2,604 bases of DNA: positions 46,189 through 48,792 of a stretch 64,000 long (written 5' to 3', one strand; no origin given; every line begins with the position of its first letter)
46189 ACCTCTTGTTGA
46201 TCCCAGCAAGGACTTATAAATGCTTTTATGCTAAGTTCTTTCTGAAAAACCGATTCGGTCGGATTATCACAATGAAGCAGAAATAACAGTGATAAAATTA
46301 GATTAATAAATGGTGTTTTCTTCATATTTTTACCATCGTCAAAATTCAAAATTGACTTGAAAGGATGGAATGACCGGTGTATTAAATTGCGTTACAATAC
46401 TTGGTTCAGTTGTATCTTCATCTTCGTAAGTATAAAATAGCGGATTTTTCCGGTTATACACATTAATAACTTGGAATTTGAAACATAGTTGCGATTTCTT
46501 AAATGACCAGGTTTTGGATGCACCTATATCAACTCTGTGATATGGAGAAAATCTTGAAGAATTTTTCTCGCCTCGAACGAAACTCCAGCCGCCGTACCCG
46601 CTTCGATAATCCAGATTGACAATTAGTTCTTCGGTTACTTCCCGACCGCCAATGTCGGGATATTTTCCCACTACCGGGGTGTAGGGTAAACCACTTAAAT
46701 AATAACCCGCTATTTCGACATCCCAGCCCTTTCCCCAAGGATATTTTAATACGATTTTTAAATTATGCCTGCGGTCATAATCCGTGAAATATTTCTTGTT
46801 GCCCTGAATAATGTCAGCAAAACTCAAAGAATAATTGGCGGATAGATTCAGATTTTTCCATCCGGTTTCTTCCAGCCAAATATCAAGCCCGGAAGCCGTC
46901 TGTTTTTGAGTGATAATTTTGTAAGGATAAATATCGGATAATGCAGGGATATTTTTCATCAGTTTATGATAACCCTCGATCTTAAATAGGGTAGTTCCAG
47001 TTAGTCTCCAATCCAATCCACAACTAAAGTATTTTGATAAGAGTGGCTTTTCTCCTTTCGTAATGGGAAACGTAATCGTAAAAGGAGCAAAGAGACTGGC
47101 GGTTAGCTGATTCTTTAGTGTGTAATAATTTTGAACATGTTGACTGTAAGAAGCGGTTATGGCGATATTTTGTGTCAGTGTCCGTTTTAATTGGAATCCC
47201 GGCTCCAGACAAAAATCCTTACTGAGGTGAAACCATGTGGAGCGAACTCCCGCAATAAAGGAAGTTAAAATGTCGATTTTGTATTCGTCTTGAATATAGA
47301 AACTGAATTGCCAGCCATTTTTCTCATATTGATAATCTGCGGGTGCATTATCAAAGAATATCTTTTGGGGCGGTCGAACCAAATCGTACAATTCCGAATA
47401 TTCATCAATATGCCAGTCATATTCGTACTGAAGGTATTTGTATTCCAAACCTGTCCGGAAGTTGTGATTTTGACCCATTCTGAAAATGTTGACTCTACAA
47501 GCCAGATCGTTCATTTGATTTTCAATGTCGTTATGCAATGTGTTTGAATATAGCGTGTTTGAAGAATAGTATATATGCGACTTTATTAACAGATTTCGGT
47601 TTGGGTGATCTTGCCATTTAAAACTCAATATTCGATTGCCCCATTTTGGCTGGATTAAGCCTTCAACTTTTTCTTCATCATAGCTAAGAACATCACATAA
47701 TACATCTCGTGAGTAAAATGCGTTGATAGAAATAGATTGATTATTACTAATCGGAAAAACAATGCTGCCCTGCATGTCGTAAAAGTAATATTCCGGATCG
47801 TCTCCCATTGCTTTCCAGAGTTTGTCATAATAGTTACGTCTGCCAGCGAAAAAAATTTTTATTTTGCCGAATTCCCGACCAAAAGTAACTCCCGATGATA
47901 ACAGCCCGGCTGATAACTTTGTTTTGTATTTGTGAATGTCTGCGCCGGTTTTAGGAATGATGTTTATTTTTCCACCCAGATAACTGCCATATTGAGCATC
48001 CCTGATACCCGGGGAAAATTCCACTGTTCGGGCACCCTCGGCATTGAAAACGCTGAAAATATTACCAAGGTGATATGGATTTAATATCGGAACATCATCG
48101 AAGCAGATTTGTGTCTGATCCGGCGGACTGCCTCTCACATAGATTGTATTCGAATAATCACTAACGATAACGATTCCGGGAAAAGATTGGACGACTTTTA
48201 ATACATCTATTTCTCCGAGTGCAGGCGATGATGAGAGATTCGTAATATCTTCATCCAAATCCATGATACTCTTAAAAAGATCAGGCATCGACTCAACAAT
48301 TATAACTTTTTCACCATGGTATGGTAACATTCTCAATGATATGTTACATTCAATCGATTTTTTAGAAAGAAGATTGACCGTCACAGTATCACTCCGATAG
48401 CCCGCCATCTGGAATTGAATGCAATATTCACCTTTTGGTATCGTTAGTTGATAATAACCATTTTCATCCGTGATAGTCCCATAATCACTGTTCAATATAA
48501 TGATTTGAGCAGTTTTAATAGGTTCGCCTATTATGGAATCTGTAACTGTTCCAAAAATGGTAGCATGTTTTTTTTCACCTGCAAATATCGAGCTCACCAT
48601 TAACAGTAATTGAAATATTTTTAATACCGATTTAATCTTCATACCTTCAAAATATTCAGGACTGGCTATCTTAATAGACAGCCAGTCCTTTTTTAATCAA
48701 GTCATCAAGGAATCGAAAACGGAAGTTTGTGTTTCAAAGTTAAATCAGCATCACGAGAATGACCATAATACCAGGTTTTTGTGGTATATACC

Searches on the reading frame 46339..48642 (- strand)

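Call 57: search_protein_families(library=pfam, proteins=[window:46339-48642:-], max_evalue=0.0001)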
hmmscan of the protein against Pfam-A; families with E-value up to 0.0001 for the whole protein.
window:46339-48642:- (767 aa): 3 families
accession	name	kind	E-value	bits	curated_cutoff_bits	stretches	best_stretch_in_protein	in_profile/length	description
PF13715.12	CarbopepD_reg_2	-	4.2e-15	56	32.2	1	29-104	1-77/88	CarboxypepD_reg-like domain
PF13620.12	CarboxypepD_reg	-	2e-13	50.9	32.3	1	28-103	1-81/82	Carboxypeptidase regulatory-like domain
PF07715.20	Plug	-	1.6e-05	25.8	23.9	1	146-220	24-101/107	TonB-dependent Receptor Plug Domain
